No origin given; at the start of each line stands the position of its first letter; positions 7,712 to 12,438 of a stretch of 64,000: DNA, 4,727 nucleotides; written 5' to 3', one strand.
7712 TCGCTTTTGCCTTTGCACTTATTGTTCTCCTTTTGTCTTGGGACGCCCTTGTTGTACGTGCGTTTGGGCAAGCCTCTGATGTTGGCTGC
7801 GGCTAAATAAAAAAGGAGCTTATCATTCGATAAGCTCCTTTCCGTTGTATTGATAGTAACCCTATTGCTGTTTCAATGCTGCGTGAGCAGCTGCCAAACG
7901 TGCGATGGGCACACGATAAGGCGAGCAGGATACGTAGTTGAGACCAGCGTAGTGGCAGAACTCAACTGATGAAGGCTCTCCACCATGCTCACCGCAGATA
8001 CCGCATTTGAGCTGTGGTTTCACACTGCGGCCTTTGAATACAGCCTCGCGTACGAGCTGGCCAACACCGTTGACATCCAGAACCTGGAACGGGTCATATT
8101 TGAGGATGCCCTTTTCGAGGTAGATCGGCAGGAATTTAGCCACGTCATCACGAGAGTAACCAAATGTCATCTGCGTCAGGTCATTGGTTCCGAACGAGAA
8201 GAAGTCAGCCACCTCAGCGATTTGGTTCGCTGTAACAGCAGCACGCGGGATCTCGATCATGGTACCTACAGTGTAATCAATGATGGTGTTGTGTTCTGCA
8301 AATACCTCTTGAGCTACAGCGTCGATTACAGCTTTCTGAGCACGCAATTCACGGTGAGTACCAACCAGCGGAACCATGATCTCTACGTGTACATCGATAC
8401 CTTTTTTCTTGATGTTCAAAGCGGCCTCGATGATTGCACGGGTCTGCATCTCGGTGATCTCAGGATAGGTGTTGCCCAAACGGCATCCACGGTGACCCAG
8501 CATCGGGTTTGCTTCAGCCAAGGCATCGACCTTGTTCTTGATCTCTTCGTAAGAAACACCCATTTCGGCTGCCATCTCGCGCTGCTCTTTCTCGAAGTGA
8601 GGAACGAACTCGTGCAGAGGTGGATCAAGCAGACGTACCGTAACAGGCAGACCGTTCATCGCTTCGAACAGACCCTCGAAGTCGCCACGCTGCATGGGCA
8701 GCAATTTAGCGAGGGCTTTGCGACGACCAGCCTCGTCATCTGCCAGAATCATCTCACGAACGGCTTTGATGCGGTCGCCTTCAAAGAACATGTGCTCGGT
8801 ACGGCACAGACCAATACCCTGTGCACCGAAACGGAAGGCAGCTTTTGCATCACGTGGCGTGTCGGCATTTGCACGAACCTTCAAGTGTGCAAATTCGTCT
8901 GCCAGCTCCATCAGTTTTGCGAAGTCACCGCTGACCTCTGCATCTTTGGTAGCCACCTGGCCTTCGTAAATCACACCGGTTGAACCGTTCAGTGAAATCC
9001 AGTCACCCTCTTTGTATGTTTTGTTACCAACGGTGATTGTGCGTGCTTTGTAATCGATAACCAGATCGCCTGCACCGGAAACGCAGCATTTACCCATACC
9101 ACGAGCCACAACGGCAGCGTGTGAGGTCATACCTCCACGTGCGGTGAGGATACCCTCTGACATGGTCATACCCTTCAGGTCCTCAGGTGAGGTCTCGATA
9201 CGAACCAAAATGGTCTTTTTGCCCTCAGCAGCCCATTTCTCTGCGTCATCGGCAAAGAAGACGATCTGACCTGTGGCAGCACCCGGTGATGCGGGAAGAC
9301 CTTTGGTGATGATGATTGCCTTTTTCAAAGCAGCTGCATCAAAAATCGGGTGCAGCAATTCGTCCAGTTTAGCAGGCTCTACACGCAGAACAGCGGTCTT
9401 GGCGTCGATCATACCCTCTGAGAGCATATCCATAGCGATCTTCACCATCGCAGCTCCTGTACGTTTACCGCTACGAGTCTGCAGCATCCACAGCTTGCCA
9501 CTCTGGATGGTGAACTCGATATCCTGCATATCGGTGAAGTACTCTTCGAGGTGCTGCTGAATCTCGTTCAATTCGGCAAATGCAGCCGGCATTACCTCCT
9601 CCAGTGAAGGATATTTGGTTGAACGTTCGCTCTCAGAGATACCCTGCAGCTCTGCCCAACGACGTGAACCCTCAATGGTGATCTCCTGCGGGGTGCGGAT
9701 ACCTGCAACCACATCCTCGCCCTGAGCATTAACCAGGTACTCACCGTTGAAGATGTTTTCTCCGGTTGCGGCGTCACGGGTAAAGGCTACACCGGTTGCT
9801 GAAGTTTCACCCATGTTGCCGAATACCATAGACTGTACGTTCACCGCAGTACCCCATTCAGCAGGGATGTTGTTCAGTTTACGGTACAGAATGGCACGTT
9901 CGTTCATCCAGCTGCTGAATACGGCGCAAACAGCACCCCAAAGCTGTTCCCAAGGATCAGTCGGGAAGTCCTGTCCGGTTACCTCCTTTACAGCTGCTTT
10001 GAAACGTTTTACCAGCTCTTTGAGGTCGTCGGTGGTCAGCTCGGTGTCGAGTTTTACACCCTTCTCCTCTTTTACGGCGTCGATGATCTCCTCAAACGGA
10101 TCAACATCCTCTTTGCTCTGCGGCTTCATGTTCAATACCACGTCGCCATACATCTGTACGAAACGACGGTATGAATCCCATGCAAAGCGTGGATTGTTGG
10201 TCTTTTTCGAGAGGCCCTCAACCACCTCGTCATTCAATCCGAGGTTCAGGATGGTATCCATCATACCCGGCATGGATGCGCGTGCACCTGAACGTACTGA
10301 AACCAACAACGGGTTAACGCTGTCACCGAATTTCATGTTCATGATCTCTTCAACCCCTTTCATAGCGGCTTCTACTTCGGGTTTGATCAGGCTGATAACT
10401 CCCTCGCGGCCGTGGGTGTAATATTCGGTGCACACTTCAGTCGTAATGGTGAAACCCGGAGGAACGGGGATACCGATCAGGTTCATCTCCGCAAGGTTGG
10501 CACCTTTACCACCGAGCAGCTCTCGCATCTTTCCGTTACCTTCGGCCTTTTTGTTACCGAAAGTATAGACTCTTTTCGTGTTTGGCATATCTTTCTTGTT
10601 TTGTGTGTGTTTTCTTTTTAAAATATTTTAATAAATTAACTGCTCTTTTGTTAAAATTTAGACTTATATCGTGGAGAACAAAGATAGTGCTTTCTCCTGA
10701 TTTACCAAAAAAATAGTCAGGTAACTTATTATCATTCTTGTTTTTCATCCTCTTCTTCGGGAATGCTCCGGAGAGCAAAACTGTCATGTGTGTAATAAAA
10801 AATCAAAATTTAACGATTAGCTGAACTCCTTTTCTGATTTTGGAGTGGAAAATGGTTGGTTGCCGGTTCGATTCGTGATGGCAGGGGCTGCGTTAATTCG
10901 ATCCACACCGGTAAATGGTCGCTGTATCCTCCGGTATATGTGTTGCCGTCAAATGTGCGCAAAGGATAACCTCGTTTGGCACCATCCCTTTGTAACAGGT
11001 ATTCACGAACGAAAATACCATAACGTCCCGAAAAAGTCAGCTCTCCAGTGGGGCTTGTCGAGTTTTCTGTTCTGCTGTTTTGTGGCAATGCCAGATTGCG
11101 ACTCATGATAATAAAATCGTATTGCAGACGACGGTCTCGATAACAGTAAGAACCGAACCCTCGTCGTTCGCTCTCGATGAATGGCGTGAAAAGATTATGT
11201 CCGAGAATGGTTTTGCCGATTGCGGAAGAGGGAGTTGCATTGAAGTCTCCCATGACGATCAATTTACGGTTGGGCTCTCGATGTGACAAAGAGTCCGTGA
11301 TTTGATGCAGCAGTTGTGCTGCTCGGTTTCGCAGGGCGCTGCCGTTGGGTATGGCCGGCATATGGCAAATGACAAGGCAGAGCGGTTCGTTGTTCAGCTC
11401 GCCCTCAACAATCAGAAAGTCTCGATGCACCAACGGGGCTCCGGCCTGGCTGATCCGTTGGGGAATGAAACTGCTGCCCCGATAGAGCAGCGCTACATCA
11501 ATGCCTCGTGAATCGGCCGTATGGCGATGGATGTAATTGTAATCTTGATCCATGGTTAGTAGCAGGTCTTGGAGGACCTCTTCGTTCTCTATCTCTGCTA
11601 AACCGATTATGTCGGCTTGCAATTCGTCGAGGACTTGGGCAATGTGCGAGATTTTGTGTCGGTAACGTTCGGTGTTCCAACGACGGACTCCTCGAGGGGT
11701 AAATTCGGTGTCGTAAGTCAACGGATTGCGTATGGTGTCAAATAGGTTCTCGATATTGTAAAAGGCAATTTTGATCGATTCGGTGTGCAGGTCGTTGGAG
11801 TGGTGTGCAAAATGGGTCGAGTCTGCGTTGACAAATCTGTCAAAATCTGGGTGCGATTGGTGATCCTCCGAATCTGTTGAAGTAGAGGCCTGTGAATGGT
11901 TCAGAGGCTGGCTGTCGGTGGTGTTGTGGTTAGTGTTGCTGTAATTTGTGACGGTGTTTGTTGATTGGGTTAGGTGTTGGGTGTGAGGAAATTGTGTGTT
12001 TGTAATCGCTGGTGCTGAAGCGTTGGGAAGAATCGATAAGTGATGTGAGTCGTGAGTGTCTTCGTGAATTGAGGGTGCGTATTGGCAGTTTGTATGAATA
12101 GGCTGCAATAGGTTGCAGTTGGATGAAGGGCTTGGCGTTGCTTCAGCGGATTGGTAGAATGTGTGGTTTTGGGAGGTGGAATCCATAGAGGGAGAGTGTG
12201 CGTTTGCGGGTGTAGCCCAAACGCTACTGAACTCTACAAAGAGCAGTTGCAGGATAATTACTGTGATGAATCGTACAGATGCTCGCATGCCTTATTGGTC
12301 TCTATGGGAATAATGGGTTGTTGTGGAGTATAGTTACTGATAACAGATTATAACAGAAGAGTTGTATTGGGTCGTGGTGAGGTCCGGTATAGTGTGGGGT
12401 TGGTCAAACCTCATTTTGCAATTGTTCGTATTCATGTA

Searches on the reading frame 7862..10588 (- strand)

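Call 31: search_protein_families(library=pfam, proteins=[window:7862-10588:-], max_evalue=0.0001)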
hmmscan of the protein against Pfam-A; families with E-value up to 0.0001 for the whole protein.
window:7862-10588:- (908 aa): 3 families
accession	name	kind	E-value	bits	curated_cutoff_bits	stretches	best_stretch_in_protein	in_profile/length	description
PF02896.24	PEP-utilizers_C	-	1.1e-87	294.4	22.8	1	554-903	5-291/293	PEP-utilising enzyme, PEP-binding domain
PF01326.24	PPDK_N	-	9.1e-72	242.5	27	1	23-392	2-327/328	Pyruvate phosphate dikinase, AMP/ATP-binding domain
PF00391.29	PEP-utilizers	-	5.1e-23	80.9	23.1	1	457-538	3-72/72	PEP-utilising enzyme, mobile domain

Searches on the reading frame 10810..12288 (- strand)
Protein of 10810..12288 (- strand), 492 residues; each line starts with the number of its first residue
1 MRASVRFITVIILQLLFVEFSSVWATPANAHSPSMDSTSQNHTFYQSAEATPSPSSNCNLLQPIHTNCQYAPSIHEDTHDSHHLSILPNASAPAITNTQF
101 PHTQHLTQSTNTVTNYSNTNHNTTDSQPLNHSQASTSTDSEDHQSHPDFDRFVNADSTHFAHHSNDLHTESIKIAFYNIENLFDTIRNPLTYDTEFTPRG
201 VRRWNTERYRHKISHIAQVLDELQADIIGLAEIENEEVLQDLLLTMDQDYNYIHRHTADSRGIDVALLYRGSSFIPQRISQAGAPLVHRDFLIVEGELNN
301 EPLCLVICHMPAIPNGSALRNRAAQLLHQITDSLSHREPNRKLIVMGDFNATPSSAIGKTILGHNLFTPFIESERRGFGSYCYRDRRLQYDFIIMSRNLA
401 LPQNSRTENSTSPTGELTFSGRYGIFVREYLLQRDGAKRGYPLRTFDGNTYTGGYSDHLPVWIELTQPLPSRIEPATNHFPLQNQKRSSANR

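Call 31: search_protein_families(library=pfam, proteins=[window:10810-12288:-], max_evalue=0.0001)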
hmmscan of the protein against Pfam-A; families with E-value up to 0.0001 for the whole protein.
window:10810-12288:- (492 aa): 2 families
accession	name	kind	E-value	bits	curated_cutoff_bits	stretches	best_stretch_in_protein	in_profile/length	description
PF19580.5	Exo_endo_phos_3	-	1.1e-68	232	27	1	174-466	2-310/311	Endonuclease/Exonuclease/phosphatase family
PF03372.29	Exo_endo_phos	-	1.1e-12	48.6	24.5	1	204-402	3-209/225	Endonuclease/Exonuclease/phosphatase family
